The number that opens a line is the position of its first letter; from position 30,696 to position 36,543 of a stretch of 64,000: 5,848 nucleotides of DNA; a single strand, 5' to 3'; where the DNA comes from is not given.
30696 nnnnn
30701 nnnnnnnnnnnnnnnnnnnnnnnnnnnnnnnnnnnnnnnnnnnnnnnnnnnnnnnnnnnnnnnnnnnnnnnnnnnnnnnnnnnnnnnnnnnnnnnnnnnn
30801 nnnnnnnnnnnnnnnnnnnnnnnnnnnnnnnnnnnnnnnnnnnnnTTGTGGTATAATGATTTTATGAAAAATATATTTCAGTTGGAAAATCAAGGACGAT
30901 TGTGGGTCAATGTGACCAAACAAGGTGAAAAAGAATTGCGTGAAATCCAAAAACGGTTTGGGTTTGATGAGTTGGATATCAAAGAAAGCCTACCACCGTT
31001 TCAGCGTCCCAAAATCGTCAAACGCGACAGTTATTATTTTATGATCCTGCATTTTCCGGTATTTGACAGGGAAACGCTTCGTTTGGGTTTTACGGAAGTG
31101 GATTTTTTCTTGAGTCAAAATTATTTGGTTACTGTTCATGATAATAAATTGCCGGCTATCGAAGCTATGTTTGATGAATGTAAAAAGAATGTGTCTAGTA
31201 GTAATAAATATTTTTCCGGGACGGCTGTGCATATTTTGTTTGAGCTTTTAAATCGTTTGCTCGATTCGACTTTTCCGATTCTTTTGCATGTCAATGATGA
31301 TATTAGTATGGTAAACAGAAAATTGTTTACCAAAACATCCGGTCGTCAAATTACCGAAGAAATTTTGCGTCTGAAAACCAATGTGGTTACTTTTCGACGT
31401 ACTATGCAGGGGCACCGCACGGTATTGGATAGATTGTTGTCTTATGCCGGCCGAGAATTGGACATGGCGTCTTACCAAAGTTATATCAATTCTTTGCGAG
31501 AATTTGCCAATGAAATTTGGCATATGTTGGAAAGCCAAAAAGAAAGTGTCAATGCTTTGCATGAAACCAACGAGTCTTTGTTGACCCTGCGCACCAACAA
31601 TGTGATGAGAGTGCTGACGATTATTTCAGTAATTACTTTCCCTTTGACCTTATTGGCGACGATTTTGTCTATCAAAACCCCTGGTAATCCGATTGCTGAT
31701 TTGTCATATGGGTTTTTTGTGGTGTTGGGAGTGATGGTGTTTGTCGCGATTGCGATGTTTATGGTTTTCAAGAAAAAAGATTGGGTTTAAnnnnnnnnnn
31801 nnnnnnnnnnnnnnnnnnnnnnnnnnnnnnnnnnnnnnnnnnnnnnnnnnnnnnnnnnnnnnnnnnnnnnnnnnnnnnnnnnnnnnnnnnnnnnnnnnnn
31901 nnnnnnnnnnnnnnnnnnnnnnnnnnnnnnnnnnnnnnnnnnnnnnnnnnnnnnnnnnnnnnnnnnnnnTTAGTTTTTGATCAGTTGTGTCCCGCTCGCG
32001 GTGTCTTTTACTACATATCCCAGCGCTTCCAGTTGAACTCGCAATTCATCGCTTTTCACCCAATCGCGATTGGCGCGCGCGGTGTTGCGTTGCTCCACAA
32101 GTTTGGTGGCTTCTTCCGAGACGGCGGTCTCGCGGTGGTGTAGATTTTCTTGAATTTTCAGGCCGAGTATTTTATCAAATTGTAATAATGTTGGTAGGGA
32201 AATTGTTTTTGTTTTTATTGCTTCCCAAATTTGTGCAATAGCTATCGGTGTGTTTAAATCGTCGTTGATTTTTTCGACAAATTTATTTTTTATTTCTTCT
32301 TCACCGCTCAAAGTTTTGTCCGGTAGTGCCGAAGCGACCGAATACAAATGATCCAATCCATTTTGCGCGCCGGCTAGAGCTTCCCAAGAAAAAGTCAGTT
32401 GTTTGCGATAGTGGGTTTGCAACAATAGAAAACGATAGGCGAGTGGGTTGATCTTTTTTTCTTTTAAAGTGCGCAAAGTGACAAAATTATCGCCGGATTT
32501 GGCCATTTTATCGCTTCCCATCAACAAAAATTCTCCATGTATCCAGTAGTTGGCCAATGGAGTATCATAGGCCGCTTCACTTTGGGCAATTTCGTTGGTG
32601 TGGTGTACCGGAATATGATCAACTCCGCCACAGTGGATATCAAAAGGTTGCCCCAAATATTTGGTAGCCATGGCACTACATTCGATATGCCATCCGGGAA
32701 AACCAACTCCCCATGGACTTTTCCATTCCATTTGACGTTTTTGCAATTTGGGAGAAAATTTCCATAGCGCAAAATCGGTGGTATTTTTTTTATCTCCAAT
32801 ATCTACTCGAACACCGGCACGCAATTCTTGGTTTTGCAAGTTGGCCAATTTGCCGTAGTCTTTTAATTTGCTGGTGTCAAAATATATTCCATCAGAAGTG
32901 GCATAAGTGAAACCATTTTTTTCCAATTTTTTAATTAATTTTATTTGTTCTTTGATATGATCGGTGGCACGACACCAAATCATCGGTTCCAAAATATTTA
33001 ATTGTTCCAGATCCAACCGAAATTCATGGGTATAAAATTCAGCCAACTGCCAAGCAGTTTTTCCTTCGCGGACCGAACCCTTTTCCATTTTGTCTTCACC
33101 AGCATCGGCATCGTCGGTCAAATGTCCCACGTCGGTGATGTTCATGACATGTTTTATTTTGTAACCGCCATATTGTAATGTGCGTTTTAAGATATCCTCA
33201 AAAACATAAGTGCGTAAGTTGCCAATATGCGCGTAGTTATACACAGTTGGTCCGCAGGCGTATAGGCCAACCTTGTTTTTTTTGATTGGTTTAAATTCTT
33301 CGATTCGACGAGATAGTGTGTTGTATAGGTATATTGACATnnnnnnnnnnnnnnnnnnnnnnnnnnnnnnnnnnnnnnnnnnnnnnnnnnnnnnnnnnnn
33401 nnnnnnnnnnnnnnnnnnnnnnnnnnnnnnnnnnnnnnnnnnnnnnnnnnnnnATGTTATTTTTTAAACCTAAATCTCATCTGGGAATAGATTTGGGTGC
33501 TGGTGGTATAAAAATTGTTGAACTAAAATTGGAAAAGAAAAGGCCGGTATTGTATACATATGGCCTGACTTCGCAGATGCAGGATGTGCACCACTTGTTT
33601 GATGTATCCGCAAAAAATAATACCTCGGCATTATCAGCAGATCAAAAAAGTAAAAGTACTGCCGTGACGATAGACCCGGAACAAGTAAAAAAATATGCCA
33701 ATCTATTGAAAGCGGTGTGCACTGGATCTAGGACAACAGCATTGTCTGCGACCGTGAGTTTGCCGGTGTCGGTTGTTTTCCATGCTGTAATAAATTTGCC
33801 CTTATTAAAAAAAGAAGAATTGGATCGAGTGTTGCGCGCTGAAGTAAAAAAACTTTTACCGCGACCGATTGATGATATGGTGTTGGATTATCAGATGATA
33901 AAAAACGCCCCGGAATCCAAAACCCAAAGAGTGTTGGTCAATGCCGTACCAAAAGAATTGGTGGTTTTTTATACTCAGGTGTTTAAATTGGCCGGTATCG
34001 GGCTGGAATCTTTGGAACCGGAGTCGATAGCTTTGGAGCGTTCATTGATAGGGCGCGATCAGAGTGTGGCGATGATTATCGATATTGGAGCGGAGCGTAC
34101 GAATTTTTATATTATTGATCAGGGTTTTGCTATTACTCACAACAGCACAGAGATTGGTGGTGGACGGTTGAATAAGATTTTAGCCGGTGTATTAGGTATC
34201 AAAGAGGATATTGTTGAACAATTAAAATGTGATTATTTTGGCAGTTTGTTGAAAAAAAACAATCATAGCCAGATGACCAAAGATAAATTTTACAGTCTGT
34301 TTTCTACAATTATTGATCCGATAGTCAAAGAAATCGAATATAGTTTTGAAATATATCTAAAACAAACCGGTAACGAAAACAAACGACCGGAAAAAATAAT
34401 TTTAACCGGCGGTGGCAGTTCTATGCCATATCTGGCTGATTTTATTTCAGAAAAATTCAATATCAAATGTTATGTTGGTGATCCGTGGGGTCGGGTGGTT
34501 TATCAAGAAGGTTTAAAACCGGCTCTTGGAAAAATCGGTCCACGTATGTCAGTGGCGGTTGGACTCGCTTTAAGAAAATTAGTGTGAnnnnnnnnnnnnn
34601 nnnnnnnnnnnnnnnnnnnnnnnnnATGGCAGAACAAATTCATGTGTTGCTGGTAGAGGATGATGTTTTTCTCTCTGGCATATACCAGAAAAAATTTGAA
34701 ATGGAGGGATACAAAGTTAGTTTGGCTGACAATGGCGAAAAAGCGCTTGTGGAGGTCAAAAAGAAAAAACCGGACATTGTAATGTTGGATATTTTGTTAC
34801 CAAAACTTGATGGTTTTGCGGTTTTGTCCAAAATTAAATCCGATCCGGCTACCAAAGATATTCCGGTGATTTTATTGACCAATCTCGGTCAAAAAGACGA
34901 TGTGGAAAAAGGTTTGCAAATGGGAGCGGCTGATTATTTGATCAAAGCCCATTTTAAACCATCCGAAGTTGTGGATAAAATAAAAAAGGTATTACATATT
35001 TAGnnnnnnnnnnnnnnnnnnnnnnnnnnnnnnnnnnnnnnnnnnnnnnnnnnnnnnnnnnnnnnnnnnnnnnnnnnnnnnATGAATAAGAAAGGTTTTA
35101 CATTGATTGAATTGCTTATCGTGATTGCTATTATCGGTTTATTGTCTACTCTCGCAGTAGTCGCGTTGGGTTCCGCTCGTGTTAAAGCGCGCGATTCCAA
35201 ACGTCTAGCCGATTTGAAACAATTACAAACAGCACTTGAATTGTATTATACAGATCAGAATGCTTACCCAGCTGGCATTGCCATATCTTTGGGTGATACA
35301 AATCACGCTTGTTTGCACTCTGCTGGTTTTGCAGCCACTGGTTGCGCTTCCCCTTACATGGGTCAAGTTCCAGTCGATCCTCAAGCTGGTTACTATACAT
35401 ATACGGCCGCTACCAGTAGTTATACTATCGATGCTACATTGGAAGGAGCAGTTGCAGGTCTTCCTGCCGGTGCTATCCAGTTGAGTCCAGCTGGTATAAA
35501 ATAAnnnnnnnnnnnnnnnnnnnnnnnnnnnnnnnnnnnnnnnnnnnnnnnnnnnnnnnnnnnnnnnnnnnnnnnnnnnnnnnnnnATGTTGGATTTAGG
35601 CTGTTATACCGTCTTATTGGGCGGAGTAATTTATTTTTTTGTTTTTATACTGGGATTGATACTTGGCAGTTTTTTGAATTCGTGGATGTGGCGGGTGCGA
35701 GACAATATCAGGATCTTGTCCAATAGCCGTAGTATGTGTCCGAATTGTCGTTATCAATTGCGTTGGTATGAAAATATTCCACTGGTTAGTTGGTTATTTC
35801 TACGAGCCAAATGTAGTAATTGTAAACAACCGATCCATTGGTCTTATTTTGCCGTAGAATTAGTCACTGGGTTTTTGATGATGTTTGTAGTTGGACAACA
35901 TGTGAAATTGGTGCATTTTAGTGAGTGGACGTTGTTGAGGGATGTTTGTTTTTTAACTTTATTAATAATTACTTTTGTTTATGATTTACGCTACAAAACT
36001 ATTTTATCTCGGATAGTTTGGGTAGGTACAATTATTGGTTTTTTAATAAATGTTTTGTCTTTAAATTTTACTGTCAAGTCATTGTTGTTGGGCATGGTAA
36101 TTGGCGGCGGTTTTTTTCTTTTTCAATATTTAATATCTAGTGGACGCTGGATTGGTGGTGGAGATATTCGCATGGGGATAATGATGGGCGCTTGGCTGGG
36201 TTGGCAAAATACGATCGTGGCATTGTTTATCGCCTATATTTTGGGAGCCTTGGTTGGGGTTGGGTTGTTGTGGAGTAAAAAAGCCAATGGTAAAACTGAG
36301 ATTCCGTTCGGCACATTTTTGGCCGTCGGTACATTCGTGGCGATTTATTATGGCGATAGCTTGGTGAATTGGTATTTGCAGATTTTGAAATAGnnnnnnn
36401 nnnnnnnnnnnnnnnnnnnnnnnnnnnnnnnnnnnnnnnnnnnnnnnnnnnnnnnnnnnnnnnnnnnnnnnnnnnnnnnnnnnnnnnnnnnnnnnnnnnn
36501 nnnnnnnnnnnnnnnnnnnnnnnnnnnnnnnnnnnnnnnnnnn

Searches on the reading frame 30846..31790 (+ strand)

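Call 88: search_protein_families(library=pfam, proteins=[window:30846-31790:+], max_evalue=0.0001)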
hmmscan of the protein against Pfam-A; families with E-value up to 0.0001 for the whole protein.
window:30846-31790:+ (314 aa): 1 family
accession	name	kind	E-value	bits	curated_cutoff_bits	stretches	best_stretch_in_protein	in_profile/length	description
PF01544.23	CorA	-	3e-51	174.9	27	1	16-310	2-292/292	CorA-like Mg2+ transporter protein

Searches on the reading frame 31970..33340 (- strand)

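Call 88: search_protein_families(library=pfam, proteins=[window:31970-33340:-], max_evalue=0.0001)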
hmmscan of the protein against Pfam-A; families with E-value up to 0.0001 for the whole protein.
window:31970-33340:- (456 aa): 3 families
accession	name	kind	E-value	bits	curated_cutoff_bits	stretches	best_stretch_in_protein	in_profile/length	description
PF01406.26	tRNA-synt_1e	-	7e-96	321.6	27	1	16-326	2-300/301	tRNA synthetases class I (C) catalytic domain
PF09334.17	tRNA-synt_1g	-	6.3e-10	38.8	20.1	0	35-158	12-126/391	tRNA synthetases class I (M)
PF23493.1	CysS_C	-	1.3e-08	35.2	23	1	407-450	4-47/51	Cysteinyl-tRNA ligase anticodon binding domain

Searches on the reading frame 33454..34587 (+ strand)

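Call 14: search_protein_families(library=pfam, proteins=[window:33454-34587:+], max_evalue=0.001)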
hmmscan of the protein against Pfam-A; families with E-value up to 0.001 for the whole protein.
window:33454-34587:+ (377 aa): 3 families
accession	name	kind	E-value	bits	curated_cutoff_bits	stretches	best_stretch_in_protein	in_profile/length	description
PF11104.14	PilM_2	-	1.2e-32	113.7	27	1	75-375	41-339/340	Type IV pilus assembly protein PilM;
PF14450.12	FtsA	-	4.1e-06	27.6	31.8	1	208-351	2-114/127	Cell division protein FtsA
PF06723.19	MreB_Mbl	-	5.5e-06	25.9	27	0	204-241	145-182/327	MreB/Mbl protein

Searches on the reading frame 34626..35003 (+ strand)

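Call 14: search_protein_families(library=pfam, proteins=[window:34626-35003:+], max_evalue=0.001)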
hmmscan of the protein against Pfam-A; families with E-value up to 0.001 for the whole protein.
window:34626-35003:+ (125 aa): 1 family
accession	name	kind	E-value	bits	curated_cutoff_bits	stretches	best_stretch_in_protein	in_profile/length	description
PF00072.30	Response_reg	-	5.5e-25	88.1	30.2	1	7-119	1-110/111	Response regulator receiver domain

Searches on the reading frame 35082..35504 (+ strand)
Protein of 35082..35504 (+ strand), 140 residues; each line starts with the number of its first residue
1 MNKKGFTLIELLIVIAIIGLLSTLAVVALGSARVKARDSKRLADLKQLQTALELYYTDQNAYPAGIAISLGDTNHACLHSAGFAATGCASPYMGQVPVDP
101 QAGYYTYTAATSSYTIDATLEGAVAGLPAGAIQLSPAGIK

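Call 14: search_protein_families(library=pfam, proteins=[window:35082-35504:+], max_evalue=0.001)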
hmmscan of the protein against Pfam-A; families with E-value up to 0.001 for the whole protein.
window:35082-35504:+ (140 aa): 3 families
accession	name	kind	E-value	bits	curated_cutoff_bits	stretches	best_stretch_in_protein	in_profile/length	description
PF07963.17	N_methyl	-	1.5e-08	34.3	21.2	1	2-25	3-26/27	Prokaryotic N-terminal methylation motif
PF08334.16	T2SSG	-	6.6e-06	26.6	21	1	35-120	8-89/108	Type II secretion system (T2SS), protein G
PF16732.10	ComP_DUS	-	3.2e-05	25.1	27.3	1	35-124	9-78/87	Type IV minor pilin ComP, DNA uptake sequence receptor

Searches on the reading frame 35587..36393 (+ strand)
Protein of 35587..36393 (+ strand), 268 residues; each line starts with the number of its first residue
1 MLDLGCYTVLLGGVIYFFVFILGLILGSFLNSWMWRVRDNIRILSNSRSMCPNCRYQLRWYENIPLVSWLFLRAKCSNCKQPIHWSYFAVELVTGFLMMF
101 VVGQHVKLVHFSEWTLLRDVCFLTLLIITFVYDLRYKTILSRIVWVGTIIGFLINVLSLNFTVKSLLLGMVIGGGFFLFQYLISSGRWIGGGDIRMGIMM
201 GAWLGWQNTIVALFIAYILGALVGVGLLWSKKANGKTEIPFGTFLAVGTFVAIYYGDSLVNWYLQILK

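Call 14: search_protein_families(library=pfam, proteins=[window:35587-36393:+], max_evalue=0.001)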
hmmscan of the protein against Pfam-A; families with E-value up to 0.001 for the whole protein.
window:35587-36393:+ (268 aa): 2 families
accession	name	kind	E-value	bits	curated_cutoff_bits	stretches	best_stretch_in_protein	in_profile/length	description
PF06750.18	A24_N_bact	-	7.8e-28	96.8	23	1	21-102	1-81/84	Bacterial Peptidase A24 N-terminal domain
PF01478.23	Peptidase_A24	-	1.2e-14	55.1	26.5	1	122-225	3-104/104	Type IV leader peptidase family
